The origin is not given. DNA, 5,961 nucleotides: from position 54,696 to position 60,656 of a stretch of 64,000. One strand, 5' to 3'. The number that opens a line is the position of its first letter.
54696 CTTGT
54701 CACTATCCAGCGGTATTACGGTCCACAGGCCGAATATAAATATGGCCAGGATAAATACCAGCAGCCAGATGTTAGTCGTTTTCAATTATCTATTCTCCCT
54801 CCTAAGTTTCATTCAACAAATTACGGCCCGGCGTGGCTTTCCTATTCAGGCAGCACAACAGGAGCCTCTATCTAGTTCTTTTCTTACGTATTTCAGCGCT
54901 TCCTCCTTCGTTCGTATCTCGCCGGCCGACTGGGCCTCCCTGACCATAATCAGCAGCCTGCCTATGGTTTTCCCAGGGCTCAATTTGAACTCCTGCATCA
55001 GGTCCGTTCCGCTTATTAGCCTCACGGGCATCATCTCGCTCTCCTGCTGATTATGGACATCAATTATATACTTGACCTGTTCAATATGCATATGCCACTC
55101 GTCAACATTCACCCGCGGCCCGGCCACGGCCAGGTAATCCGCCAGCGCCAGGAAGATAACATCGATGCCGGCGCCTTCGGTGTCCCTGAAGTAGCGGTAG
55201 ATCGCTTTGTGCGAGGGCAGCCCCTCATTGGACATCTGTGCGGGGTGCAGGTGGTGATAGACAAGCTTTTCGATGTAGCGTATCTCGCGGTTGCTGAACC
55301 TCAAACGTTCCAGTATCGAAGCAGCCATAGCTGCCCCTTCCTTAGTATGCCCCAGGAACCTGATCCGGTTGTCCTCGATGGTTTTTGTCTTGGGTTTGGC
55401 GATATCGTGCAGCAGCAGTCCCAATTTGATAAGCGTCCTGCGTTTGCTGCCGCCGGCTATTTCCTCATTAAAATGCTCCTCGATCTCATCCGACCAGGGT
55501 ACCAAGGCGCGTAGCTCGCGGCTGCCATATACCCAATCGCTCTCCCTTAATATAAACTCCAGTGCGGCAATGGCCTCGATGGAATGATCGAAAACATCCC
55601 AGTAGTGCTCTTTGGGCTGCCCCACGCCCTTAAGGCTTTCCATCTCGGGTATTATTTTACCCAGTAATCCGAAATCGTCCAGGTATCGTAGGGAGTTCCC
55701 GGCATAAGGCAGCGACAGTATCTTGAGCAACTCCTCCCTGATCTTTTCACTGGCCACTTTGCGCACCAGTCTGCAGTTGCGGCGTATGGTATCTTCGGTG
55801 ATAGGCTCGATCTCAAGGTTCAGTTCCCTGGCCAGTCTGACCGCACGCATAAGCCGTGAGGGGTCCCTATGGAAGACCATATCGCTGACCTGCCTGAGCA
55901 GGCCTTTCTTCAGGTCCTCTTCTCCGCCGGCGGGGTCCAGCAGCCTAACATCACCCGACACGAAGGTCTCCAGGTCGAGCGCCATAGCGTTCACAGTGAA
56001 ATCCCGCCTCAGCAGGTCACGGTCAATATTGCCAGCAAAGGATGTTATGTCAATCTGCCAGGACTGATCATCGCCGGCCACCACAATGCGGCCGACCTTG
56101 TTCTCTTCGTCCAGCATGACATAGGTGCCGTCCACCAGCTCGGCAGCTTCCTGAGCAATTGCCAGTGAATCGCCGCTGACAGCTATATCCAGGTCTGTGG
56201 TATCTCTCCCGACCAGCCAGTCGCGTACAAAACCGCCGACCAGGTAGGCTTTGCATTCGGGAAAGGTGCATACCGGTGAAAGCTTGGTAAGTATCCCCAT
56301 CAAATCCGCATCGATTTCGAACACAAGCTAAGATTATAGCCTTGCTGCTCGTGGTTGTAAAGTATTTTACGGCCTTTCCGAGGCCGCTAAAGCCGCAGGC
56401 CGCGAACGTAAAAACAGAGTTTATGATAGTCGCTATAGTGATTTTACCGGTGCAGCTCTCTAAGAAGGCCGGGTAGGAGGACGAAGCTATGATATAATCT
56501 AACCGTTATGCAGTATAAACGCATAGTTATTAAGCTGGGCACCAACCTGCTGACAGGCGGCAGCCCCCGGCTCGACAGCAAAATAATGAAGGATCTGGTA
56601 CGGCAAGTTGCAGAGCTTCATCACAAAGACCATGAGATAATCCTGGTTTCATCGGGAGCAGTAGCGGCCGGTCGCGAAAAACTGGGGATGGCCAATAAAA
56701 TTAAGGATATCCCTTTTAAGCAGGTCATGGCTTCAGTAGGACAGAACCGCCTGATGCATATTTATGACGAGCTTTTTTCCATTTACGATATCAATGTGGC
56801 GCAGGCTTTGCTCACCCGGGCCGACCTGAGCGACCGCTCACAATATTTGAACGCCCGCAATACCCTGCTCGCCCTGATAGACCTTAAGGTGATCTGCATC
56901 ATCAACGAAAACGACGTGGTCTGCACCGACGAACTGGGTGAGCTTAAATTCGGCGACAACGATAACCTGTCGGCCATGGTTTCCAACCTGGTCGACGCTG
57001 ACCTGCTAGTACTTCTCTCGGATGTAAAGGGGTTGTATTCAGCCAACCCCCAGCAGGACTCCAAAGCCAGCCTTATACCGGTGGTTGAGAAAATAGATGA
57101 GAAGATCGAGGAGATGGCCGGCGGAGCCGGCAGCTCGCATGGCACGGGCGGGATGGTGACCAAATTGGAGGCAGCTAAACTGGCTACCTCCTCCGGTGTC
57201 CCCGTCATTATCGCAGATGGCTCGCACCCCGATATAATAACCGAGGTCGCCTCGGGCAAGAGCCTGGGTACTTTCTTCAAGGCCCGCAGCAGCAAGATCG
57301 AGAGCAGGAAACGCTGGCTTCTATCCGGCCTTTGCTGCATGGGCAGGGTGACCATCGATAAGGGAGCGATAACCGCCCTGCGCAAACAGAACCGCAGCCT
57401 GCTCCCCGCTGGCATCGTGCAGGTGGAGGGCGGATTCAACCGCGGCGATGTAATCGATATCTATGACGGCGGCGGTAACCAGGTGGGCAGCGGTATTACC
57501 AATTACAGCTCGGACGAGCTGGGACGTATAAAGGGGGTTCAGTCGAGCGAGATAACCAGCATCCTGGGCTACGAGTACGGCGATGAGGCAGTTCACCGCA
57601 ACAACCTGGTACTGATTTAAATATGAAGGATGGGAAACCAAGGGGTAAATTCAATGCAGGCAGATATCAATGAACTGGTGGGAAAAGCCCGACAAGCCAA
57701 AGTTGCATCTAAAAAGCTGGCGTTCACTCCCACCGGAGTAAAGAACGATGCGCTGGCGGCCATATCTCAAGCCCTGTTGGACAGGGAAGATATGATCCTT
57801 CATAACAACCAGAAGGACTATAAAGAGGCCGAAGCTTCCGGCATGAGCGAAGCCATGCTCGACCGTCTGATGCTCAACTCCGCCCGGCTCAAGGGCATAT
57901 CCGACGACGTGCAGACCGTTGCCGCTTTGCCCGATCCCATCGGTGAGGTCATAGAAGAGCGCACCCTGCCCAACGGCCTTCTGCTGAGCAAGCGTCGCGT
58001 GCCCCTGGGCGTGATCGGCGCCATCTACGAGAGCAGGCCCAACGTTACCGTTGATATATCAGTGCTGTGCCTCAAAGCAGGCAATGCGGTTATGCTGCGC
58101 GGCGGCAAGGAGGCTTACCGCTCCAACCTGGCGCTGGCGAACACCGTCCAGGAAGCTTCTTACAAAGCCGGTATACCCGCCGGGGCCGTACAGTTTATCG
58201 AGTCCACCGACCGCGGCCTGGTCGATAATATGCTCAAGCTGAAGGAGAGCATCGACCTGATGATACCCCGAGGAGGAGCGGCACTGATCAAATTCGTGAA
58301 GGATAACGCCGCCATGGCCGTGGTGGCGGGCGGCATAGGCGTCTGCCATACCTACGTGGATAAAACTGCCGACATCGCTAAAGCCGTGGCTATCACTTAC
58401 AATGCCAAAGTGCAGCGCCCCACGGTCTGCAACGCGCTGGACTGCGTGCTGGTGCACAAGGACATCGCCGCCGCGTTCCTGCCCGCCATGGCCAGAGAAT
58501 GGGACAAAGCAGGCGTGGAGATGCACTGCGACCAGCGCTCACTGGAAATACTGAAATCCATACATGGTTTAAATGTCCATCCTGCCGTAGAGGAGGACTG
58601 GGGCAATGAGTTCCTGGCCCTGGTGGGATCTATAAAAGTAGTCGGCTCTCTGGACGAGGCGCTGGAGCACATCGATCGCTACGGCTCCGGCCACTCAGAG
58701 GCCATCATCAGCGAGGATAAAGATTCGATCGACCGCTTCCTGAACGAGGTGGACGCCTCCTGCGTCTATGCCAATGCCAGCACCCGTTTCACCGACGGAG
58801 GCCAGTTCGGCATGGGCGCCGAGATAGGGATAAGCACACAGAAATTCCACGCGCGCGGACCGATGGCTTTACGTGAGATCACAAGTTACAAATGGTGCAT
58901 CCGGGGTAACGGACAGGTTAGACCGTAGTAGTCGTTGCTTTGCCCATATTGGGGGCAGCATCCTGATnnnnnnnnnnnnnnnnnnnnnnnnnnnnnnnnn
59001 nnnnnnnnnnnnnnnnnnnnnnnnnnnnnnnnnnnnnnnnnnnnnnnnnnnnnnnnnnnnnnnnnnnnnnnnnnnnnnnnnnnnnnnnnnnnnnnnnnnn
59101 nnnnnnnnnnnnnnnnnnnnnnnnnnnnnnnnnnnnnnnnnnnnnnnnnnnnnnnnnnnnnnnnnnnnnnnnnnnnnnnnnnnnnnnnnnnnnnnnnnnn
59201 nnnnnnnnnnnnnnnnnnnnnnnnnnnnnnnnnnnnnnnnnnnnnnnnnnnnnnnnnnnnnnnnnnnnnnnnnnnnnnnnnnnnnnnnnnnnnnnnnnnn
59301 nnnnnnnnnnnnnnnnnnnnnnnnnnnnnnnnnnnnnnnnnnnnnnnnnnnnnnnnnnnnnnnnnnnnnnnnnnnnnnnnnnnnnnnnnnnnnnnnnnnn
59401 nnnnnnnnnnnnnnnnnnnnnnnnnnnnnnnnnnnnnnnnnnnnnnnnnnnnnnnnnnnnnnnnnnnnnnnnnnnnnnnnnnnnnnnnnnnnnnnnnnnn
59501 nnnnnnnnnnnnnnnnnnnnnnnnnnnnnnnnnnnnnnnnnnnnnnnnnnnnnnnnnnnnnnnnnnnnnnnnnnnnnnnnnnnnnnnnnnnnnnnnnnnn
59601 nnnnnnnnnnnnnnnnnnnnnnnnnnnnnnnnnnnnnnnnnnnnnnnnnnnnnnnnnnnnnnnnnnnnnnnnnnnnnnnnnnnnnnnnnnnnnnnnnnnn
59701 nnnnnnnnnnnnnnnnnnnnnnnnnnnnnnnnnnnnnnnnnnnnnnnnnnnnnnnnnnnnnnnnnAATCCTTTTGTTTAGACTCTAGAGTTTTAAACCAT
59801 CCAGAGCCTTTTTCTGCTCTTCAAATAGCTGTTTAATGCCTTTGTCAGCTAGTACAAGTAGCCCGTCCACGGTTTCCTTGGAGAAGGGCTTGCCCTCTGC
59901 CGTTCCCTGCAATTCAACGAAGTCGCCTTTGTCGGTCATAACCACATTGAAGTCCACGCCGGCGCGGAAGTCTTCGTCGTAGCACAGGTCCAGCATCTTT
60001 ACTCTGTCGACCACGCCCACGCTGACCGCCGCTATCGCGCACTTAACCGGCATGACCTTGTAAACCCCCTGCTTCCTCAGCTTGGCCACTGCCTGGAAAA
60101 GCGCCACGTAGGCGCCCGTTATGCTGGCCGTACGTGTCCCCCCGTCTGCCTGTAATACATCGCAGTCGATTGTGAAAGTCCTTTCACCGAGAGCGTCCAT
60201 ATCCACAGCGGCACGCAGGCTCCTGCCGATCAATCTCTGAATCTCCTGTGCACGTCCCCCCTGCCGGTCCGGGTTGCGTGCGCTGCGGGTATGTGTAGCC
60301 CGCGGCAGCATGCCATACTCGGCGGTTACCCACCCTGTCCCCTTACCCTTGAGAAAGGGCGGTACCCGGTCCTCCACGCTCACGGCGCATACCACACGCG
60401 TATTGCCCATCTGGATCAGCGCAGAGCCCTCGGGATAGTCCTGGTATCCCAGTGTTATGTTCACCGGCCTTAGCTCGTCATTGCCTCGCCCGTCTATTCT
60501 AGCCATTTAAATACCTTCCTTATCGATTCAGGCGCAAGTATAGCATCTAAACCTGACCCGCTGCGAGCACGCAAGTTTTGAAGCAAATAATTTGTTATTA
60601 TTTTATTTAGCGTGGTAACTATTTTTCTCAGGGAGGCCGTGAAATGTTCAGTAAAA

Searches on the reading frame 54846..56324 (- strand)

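Call 5: search_protein_families(library=pfam, proteins=[window:54846-56324:-], max_evalue=0.1)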
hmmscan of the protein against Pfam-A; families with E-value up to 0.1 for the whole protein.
window:54846-56324:- (492 aa): 4 families
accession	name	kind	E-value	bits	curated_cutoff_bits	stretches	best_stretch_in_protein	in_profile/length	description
PF01743.26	PolyA_pol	-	7.5e-18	65.5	23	1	26-144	1-126/126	Poly A polymerase head domain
PF12627.12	PolyA_pol_RNAbd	-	4.6e-13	49.2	22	1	169-230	1-62/64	Probable RNA and SrmB- binding site of polymerase A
PF01966.28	HD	-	2.4e-10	41.1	22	1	286-399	20-114/116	HD domain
PF13735.12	tRNA_NucTran2_2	-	1.8e-08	34.9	27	1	437-477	105-145/149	tRNA nucleotidyltransferase domain 2 putative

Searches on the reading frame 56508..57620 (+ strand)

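Call 5: search_protein_families(library=pfam, proteins=[window:56508-57620:+], max_evalue=0.1)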
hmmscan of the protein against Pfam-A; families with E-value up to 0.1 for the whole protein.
window:56508-57620:+ (370 aa): 3 families
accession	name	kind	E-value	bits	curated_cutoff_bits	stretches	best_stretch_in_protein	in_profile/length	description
PF00696.33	AA_kinase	-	1.1e-42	146.8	24.9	1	4-237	1-234/234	Amino acid kinase family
PF01472.26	PUA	-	6.5e-21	74.5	24.8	1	279-353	1-74/74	PUA domain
PF17785.7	PUA_3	-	0.00051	20.2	22.6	1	281-341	1-61/64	PUA-like domain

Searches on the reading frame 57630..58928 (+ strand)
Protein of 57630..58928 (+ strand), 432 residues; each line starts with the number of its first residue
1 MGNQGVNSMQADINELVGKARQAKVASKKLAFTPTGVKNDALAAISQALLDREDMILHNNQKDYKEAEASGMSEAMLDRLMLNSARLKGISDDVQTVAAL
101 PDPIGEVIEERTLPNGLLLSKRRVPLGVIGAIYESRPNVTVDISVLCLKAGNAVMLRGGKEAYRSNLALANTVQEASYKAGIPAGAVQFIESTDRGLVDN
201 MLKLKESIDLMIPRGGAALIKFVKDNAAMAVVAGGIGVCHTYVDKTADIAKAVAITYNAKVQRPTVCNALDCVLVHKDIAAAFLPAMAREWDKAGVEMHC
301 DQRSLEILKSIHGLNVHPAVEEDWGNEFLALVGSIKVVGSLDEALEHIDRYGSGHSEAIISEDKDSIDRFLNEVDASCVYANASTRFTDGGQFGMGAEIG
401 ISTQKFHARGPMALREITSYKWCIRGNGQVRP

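Call 5: search_protein_families(library=pfam, proteins=[window:57630-58928:+], max_evalue=0.1)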
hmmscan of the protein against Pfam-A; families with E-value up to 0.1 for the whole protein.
window:57630-58928:+ (432 aa): 1 family
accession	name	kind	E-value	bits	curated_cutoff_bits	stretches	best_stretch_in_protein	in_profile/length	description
PF00171.27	Aldedh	-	3.8e-19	69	23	2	10-297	28-299/461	Aldehyde dehydrogenase family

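Call 20: find_related_loci(query=window:57630-58928:+, collection=genome_contigs, flank=5000)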
Query window:57630-58928:+ (432 aa) in genome_contigs; peptide patterns used: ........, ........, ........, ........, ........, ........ (x = any residue, [..] = any of these).
241 stretches matched a pattern; 161 encode a relative of the query (tblastn E <= 1e-3); the best 80 are kept; 80 distinct loci.
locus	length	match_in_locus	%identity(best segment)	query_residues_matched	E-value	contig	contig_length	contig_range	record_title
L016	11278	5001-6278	94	7-432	0e+0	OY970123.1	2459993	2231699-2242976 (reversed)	MAG: uncultured Chloroflexia bacterium isolate MFD01476.bin.c.5 genome assembly, chromosome: 1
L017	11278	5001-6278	94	7-432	0e+0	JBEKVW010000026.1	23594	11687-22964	MAG: Dehalococcoidia bacterium isolate SPRUCE 613 SPRUCE_613_26, whole genome shotgun sequence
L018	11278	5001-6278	94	7-432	0e+0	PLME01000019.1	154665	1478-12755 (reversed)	MAG: Dehalococcoidia bacterium isolate fen_1075 73.20120800_E3S.24_contig_1151, whole genome shotgun sequence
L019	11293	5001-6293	92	2-432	0e+0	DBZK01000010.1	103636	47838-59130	MAG TPA_asm: Dehalococcoidia bacterium UBA1162 UBA1162_contig_77609, whole genome shotgun sequence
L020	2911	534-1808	85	8-432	0e+0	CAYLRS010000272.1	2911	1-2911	MAG TPA_asm: uncultured Dehalococcoidales bacterium isolate binchicken_co91_488 genome assembly, contig: NODE_63817_leng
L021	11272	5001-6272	83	9-432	0e+0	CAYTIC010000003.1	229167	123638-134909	MAG TPA_asm: uncultured Dehalococcoidales bacterium isolate SRP302447_co3_791 genome assembly, contig: NODE_132_length_2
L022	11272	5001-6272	83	9-432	0e+0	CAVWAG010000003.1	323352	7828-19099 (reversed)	MAG: uncultured Chloroflexia bacterium isolate MFD03726.bin.2.102 genome assembly, contig: contig_25319, whole genome sh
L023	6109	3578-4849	83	9-432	0e+0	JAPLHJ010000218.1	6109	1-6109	MAG: Chloroflexota bacterium isolate LacPavin_0419_WC70L_MAG_53_9 LacPavin_0419_WC70L_scaffold_357814, whole genome shot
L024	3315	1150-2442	80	2-432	0e+0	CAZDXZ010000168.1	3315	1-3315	MAG TPA_asm: uncultured Dehalococcoidales bacterium isolate SRP098346_co1_76 genome assembly, contig: NODE_47774_length_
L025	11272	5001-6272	81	9-432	0e+0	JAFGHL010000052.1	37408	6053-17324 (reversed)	MAG: Dehalococcoidia bacterium isolate Zod_Metabat.1459 k87_4757342, whole genome shotgun sequence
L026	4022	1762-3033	80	9-432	0e+0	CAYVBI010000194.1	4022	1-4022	MAG TPA_asm: uncultured Dehalococcoidales bacterium isolate SRP178699_co1_305 genome assembly, contig: NODE_34436_length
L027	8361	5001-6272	83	9-432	0e+0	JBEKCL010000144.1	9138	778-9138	MAG: Dehalococcoidia bacterium isolate SPRUCE 159 SPRUCE_159_144, whole genome shotgun sequence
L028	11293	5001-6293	81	2-432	0e+0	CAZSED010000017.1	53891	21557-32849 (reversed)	MAG TPA_asm: uncultured Dehalococcoidales bacterium isolate SRP098346_co1_392 genome assembly, contig: NODE_257_length_5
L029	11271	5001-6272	82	9-432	0e+0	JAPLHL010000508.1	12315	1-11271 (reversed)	MAG: Chloroflexota bacterium isolate LacPavin_0920_SED4_MAG_48_8 LacPavin_0920_SED4_scaffold_2218330, whole genome shotg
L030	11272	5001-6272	83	9-432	0e+0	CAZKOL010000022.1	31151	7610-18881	MAG TPA_asm: uncultured Dehalococcoidales bacterium isolate SRP178699_co2_170 genome assembly, contig: NODE_699_length_3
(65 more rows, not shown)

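Call 103: search_solved_structures(query=L017:6935-8509:-, max_evalue=0.00001)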
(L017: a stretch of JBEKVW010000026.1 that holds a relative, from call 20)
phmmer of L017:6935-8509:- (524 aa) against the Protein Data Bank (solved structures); distinct sequences matched with E-value up to 0.00001: 4.
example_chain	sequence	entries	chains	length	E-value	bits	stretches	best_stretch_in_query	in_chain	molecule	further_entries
3da1_A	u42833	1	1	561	6.1e-70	239.4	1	13-382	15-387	Glycerol-3-phosphate dehydrogenase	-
2rgh_A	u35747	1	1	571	6.3e-70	239.3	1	7-506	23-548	Alpha-Glycerophosphate Oxidase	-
2rgo_A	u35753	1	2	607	9.3e-66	225.6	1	7-342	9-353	Alpha-Glycerophosphate Oxidase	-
2qcu_A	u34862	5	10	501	6.5e-50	173.3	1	15-480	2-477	Aerobic glycerol-3-phosphate dehydrogenase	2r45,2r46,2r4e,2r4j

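Call 104: search_solved_structures(query=L017:8514-9344:-, max_evalue=0.001)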
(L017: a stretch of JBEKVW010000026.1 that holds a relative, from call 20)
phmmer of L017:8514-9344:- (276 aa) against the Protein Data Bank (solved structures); distinct sequences matched with E-value up to 0.001: 1.
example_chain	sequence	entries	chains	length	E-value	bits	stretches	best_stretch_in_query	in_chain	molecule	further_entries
4yxx_A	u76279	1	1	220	1e-05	28.2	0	38-89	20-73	dTor_6x35L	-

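Call 105: search_solved_structures(query=L021:6350-7567:+, max_evalue=0.00001)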
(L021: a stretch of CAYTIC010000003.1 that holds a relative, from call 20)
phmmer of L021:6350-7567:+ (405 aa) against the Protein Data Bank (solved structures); distinct sequences matched with E-value up to 0.00001: 5.
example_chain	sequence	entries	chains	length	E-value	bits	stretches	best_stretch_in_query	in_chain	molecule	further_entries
4k36_A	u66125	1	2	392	7e-68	232.6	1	8-371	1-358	Anaerobic sulfatase-maturating enzyme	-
4k37_A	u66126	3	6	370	8.9e-68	232.2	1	8-370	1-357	Anaerobic sulfatase-maturating enzyme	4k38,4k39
9gm3_A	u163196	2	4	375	1.2e-21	80.3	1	14-347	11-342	ChlB radical SAM domain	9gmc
5wgg_A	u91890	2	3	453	7.2e-14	54.6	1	21-347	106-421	Radical SAM domain protein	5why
8vpo_A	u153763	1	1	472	9.2e-09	37.8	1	21-164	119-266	Radical SAM core domain-containing protein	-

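Call 106: search_solved_structures(query=L021:8310-10643:+, max_evalue=0.00001)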
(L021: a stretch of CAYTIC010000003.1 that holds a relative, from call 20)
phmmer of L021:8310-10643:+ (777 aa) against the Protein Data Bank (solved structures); distinct sequences matched with E-value up to 0.00001: 73 (the best 60 are shown).
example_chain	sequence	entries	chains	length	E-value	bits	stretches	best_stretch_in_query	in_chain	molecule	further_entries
4cxk_A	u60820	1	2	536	1.1e-66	228.9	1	31-560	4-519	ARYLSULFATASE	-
1hdh_A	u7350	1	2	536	3.2e-66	227.3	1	31-497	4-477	Arylsulfatase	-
5aj9_A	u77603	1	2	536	5.1e-66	226.7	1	31-560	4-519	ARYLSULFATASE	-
4cys_A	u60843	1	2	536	6.8e-66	226.3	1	31-560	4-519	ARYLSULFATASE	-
4cxs_A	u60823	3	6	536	1.4e-65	225.3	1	31-560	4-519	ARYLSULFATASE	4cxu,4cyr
7all_AAA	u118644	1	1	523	4.1e-62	213.8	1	31-348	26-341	Arylsulfatase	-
9hh3_A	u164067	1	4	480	4e-28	101.3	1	28-244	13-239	Sulfatase, family S1-19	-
9hh2_A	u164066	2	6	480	8.2e-27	97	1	28-244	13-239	Sulfatase, family S1-19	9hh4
7oza_AAA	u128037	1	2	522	1.5e-26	96.1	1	390-576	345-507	Putative secreted sulfatase ydeN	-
9fo1_A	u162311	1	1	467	1.2e-25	93.1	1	32-247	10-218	k-carrageenan sulfatase S1_16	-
6bia_A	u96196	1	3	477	1.7e-25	92.6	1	29-238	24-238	Sulfatase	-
4fdi_A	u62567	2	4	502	9e-25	90.2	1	31-242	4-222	N-acetylgalactosamine-6-sulfatase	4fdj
6uss_A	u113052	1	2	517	2.3e-24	88.9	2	390-554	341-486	Sulfatase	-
6b0k_A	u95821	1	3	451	7.3e-24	87.2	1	32-238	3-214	Iota-carrageenan sulfatase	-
6b0j_A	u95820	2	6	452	7.9e-24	87.1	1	32-238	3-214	Iota-carrageenan sulfatase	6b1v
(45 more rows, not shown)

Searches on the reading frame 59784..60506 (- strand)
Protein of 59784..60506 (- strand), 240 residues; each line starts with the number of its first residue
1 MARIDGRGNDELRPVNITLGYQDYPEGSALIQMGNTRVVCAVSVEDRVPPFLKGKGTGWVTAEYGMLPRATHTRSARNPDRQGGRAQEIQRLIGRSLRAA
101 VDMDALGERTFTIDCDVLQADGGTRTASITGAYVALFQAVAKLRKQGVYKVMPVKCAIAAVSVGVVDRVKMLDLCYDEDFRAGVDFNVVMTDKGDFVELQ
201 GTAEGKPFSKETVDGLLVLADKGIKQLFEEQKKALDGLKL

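Call 5: search_protein_families(library=pfam, proteins=[window:59784-60506:-], max_evalue=0.1)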
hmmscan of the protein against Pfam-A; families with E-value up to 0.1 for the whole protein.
window:59784-60506:- (240 aa): 2 families
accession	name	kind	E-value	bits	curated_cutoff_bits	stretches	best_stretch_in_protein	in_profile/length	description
PF01138.27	RNase_PH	-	1.1e-27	97.5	25.5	1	11-139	1-127/130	3' exoribonuclease family, domain 1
PF03725.20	RNase_PH_C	-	1.2e-07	32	20.8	1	157-220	2-64/67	3' exoribonuclease family, domain 2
